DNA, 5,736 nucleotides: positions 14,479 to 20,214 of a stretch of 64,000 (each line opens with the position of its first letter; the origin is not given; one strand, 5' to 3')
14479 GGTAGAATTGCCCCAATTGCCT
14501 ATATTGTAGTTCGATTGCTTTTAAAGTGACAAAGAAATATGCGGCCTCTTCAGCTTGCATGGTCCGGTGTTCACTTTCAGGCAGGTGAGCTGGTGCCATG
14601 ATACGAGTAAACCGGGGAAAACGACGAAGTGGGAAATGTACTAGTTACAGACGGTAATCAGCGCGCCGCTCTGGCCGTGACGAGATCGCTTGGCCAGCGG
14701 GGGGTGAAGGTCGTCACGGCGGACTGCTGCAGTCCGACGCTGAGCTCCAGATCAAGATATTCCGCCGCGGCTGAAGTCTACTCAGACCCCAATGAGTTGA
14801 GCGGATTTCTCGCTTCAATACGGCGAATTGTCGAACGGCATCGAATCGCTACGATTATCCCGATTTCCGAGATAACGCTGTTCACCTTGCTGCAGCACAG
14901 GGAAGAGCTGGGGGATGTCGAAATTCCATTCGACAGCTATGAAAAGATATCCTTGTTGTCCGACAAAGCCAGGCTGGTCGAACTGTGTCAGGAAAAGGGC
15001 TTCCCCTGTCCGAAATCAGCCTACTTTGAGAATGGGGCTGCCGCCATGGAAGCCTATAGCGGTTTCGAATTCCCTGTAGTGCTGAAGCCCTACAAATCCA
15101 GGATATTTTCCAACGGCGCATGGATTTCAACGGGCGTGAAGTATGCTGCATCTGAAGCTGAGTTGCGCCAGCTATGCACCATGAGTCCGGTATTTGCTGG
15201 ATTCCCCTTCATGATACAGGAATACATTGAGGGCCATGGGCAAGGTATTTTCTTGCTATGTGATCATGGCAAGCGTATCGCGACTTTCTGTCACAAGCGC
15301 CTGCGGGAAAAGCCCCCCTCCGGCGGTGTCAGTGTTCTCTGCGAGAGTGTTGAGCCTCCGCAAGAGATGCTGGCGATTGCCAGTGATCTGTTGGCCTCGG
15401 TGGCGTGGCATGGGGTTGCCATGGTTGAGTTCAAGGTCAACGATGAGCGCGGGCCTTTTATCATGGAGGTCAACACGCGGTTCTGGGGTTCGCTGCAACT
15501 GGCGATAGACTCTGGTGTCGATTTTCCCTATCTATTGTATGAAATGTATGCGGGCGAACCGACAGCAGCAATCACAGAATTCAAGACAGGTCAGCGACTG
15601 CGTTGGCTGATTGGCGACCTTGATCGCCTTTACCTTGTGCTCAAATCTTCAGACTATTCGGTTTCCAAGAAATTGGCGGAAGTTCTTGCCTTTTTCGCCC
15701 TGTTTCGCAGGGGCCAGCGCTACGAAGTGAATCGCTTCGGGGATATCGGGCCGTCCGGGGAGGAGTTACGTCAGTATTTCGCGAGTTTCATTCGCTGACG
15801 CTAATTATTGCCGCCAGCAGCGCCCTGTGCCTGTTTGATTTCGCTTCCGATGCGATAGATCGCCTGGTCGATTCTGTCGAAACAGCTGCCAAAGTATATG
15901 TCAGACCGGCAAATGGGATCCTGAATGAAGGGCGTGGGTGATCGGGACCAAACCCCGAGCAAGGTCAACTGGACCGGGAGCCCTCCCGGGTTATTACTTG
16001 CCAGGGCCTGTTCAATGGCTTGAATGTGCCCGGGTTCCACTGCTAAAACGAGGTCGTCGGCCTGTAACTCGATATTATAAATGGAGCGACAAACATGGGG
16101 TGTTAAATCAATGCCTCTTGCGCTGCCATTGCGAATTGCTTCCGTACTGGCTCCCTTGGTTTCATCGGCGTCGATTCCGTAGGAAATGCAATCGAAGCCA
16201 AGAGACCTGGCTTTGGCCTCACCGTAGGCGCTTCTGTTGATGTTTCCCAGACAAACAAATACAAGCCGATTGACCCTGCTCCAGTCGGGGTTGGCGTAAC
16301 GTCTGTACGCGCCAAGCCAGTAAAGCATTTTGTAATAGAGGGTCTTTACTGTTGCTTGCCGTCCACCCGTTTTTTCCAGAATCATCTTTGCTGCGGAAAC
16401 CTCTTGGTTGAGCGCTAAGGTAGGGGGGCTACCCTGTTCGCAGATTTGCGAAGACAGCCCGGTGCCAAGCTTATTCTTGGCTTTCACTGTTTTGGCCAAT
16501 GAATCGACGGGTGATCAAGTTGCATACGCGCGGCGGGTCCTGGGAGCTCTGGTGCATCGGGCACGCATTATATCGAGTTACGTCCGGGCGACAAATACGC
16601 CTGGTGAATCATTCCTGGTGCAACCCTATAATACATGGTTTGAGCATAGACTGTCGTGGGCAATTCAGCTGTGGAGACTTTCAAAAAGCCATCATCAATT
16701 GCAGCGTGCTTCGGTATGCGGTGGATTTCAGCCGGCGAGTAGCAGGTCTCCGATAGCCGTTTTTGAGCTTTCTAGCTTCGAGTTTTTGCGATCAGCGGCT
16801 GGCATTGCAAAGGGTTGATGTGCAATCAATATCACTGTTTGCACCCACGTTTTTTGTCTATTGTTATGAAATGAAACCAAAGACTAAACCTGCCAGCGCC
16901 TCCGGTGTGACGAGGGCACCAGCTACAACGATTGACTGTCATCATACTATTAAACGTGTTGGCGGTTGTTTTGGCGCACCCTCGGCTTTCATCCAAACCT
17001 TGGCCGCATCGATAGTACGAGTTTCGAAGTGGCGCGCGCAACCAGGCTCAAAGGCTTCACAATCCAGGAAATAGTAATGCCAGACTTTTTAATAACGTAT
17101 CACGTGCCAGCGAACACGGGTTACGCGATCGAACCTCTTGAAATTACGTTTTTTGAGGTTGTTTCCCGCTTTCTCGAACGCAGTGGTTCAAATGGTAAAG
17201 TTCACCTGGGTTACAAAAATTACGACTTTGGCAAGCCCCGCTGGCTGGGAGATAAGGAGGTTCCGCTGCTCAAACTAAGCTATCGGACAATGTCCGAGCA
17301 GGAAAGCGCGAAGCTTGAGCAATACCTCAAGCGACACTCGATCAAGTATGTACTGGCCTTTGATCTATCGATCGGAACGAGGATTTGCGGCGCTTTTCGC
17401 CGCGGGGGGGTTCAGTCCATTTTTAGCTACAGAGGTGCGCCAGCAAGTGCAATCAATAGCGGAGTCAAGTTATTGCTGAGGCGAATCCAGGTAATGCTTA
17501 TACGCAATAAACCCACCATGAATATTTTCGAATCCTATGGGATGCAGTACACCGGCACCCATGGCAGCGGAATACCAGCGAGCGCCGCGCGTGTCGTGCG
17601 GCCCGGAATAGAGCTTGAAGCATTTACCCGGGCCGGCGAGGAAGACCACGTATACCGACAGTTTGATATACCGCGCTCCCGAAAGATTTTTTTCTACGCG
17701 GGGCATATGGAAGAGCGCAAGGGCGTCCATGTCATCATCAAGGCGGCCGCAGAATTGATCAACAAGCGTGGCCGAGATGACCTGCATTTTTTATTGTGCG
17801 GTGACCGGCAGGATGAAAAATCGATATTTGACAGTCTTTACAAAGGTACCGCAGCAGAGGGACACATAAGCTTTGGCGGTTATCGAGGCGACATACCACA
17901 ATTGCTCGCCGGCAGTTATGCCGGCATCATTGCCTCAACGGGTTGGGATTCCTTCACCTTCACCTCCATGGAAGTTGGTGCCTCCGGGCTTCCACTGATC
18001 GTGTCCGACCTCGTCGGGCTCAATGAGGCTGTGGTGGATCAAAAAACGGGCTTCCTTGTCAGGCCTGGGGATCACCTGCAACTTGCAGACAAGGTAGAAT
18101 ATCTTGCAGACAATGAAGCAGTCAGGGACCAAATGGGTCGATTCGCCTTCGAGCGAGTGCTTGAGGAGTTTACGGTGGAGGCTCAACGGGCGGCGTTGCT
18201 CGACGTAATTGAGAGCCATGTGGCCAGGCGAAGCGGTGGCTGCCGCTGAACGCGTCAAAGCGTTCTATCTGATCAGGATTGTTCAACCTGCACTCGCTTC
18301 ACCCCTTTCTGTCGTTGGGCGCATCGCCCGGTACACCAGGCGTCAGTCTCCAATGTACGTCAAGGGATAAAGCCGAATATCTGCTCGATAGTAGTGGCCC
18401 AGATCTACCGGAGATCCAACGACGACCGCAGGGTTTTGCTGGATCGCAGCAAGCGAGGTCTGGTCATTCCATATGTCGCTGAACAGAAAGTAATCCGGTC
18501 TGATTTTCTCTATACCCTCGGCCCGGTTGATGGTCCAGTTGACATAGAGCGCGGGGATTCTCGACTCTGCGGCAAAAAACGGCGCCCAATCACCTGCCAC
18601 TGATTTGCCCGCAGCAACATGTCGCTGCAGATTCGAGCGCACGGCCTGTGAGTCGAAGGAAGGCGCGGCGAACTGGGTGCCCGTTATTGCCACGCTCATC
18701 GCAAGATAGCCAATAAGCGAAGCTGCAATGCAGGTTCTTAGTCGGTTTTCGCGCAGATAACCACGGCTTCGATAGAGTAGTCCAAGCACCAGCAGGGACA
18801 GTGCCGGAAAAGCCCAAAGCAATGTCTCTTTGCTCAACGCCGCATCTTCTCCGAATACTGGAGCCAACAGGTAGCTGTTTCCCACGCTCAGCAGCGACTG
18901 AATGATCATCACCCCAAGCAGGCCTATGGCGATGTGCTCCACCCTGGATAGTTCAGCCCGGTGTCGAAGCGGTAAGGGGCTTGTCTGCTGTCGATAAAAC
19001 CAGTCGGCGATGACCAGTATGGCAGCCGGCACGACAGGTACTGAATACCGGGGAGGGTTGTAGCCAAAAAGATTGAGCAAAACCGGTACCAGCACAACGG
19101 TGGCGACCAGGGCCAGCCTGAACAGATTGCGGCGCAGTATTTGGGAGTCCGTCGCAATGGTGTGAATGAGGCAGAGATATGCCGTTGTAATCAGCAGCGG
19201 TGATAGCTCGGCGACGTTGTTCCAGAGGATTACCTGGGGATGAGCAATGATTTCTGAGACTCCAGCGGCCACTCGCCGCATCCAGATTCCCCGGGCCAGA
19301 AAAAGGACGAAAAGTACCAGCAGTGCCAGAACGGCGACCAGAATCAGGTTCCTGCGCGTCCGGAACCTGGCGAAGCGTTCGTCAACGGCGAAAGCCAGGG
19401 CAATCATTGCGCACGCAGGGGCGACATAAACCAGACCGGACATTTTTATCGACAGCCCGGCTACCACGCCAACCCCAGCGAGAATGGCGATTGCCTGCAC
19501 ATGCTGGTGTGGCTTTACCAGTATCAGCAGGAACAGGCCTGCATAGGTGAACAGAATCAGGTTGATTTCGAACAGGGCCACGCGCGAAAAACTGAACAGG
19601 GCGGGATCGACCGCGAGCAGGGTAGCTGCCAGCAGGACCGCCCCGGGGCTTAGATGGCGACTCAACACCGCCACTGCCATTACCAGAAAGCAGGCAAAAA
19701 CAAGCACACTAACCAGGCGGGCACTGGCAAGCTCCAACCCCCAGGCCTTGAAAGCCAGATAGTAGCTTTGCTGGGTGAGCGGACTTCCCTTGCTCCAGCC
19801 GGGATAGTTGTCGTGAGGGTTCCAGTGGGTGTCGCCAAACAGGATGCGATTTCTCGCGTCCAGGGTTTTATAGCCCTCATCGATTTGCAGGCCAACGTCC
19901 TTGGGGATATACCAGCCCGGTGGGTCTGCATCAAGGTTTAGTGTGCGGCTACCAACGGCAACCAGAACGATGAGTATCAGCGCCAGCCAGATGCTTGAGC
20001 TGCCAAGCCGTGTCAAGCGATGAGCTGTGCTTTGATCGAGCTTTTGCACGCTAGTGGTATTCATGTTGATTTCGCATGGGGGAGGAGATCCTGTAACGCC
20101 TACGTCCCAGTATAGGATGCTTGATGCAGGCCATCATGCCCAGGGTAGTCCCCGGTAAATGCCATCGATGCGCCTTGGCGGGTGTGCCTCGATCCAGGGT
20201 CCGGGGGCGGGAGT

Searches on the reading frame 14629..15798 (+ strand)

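Call 43: search_protein_families(library=ncbifam, proteins=[window:14629-15798:+], max_evalue=0.00001)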
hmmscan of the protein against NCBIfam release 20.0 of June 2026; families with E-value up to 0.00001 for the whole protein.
window:14629-15798:+ (389 aa): 9 families
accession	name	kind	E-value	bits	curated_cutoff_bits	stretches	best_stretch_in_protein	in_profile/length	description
NF009405.0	PRK12767.1-4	equivalog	6.2e-20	71.4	390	1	3-320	2-302/320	carbamoyl phosphate synthase-like protein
NF005315.0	PRK06849.1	equivalog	1.1e-18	67.4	406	1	3-291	6-282/389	hypothetical protein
NF009402.0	PRK12767.1-1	equivalog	8.8e-17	60.9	218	1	3-325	4-316/329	carbamoyl phosphate synthase-like protein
NF009406.0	PRK12767.1-5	equivalog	8.6e-14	51.3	271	1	3-309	4-295/327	carbamoyl phosphate synthase-like protein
NF009404.0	PRK12767.1-3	equivalog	4.8e-12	45.4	316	1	3-312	2-311/344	carbamoyl phosphate synthase-like protein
NF002563.0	PRK02186.1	subfamily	1.5e-10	40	625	1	99-342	94-337/890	argininosuccinate lyase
TIGR00768.1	rimK_fam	subfamily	7.1e-10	38.7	143.4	1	71-283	55-253/276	RimK family alpha-L-glutamate ligase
NF009403.0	PRK12767.1-2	equivalog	3.9e-08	32.9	286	0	59-226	52-211/342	carbamoyl phosphate synthase-like protein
TIGR02144.1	LysX_arch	equivalog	7.2e-06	25.3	275.6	0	90-283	67-252/281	lysine biosynthesis protein LysX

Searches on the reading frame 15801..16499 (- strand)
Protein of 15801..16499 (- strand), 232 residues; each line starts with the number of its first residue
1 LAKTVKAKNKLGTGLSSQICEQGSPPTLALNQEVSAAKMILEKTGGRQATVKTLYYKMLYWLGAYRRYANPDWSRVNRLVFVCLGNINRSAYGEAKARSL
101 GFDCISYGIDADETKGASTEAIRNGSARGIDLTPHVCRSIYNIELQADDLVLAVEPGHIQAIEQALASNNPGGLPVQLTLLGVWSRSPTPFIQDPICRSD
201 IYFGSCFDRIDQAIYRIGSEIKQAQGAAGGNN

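Call 43: search_protein_families(library=ncbifam, proteins=[window:15801-16499:-], max_evalue=0.00001)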
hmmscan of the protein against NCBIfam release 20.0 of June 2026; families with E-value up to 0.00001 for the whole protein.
window:15801-16499:- (232 aa): 2 families
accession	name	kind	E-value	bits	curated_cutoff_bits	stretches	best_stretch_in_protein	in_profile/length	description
NF008486.0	PRK11391.1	equivalog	3.5e-08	34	247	1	75-213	5-138/148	phosphotyrosine-protein phosphatase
NF007520.0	PRK10126.1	equivalog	2.2e-07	31.4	243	1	77-213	3-134/147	low molecular weight protein-tyrosine-phosphatase Wzb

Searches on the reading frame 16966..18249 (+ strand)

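Call 43: search_protein_families(library=ncbifam, proteins=[window:16966-18249:+], max_evalue=0.00001)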
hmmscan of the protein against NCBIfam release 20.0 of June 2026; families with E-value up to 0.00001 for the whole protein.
window:16966-18249:+ (427 aa): 17 families
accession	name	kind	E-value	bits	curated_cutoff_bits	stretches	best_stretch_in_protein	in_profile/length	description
TIGR03449.1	mycothiol_MshA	equivalog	2e-20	73.1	462.5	1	207-416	189-401/406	D-inositol-3-phosphate glycosyltransferase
TIGR03088.1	stp2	hypoth_equivalog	1.5e-18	67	409.05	1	203-414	157-369/374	TIGR03088 family PEP-CTERM/XrtA system glycosyltransferase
TIGR02149.1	glgA_Coryne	subfamily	3.3e-15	56.1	302.4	1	203-406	166-378/391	glycogen synthase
TIGR03999.1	thiol_BshA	equivalog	9.4e-15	54.4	273.7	1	209-406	170-361/375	N-acetyl-alpha-D-glucosaminyl L-malate synthase BshA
NF041876.1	EPS_EpsE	equivalog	6.5e-12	45.4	400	1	209-407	189-385/389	exopolysaccharide biosynthesis GT4 family glycosyltransferase EpsE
NF007640.0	PRK10307.1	subfamily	1.9e-11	43.6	276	1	201-284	189-271/411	WcaI family glycosyltransferase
NF053787.1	GlcN_PG_synth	equivalog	2.5e-11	43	480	1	209-412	167-353/361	N-acetylglucosaminyl phosphatidylglycerol synthase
NF012028.0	PRK15484.1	subfamily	3.7e-10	39.5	618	1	202-402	157-362/380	lipopolysaccharide N-acetylglucosaminyltransferase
NF038295.1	EPS_HpsP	equivalog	6.8e-10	38.5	550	1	221-412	189-381/388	hormogonium polysaccharide biosynthesis glycosyltransferase HpsP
TIGR04157.1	glyco_rSAM_CFB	subfamily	1.6e-09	37.3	400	1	199-403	186-394/406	TIGR04157 family glycosyltransferase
TIGR04063.1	stp3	hypoth_equivalog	5.9e-09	35.3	442.05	1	202-402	176-379/397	TIGR04063 family PEP-CTERM/XrtA system glycosyltransferase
NF047881.1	glyco_SdgB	exception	5.9e-08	31.8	800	1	251-391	333-470/496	serine-aspartate repeat adhesin O-glycosyltransferase SdgB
TIGR04047.1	MSMEG_0565_glyc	hypoth_equivalog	8.1e-08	31.7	259.85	1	207-406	160-362/373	MSMEG_0565 family glycosyltransferase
NF038229.1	Glyco4_Geo_Pelo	equivalog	1.8e-07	30.5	400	1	210-417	137-335/338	GPMC system family 4 glycosyltransferase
NF038298.1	EPS_HpsO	equivalog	1e-06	27.8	575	0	322-414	292-383/388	hormogonium polysaccharide biosynthesis glycosyltransferase HpsO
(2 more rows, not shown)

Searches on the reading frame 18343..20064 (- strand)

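Call 41: search_protein_families(library=pfam, proteins=[window:18343-20064:-], max_evalue=0.001)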
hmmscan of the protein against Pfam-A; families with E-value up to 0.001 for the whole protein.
window:18343-20064:- (573 aa): 2 families
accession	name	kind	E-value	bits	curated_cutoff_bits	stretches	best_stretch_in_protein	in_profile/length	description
PF02366.24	PMT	-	1.1e-05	25.5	22.7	1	114-224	84-201/245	Dolichyl-phosphate-mannose-protein mannosyltransferase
PF13231.12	PMT_2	-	0.00084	20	26.1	1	110-252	19-155/160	Dolichyl-phosphate-mannose-protein mannosyltransferase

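Call 43: search_protein_families(library=ncbifam, proteins=[window:18343-20064:-], max_evalue=0.00001)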
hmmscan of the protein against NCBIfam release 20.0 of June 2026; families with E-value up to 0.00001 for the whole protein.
window:18343-20064:- (573 aa): 0 families
